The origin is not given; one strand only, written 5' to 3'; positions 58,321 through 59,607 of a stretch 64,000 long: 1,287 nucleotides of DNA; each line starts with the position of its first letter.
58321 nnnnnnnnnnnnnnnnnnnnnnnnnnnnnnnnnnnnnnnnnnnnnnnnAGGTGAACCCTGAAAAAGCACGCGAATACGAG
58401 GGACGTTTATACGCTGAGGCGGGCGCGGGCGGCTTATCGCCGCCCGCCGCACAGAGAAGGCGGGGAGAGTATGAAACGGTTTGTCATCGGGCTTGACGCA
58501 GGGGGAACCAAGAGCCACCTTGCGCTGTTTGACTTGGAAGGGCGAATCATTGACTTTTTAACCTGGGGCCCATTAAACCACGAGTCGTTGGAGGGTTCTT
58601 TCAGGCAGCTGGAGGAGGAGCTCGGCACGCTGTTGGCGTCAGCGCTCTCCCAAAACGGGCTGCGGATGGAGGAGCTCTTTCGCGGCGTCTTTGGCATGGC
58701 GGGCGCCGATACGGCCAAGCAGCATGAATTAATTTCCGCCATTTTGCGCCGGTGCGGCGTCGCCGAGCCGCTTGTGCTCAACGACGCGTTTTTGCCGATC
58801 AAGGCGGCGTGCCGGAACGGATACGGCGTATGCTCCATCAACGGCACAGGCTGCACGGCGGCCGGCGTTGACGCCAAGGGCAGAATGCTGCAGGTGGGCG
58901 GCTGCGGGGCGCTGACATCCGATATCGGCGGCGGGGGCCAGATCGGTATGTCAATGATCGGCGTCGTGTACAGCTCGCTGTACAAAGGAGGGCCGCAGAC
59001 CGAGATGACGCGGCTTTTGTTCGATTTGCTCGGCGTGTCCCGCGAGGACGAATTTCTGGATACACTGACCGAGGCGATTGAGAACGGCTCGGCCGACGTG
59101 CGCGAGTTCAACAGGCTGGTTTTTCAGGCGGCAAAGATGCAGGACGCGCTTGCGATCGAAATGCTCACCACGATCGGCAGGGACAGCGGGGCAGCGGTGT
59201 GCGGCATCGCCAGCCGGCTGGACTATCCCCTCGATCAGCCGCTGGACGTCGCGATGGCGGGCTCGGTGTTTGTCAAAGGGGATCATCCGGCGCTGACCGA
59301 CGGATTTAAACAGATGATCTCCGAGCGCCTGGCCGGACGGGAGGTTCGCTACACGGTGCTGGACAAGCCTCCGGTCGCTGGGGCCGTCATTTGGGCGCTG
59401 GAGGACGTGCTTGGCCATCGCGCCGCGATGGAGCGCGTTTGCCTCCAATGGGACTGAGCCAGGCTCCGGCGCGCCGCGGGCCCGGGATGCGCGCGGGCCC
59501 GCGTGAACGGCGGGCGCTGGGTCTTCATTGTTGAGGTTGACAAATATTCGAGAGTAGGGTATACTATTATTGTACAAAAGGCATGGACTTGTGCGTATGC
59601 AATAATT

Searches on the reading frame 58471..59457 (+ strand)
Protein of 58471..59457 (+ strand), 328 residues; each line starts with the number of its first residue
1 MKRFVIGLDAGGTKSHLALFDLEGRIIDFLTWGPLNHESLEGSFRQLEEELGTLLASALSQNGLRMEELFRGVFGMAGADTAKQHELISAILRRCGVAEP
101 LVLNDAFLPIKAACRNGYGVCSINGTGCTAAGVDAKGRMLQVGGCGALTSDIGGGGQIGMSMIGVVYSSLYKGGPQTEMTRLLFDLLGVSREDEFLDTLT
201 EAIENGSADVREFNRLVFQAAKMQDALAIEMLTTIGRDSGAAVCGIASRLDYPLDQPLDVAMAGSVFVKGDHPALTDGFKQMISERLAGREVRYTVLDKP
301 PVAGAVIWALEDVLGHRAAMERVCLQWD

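Call 68: search_protein_families(library=pfam, proteins=[window:58471-59457:+], max_evalue=0.00001)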
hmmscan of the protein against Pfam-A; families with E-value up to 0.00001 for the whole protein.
window:58471-59457:+ (328 aa): 1 family
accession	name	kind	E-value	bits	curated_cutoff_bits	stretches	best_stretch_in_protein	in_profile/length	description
PF01869.26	BcrAD_BadFG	-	7.5e-17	62.2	31.5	1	6-309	1-271/271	BadF/BadG/BcrA/BcrD ATPase family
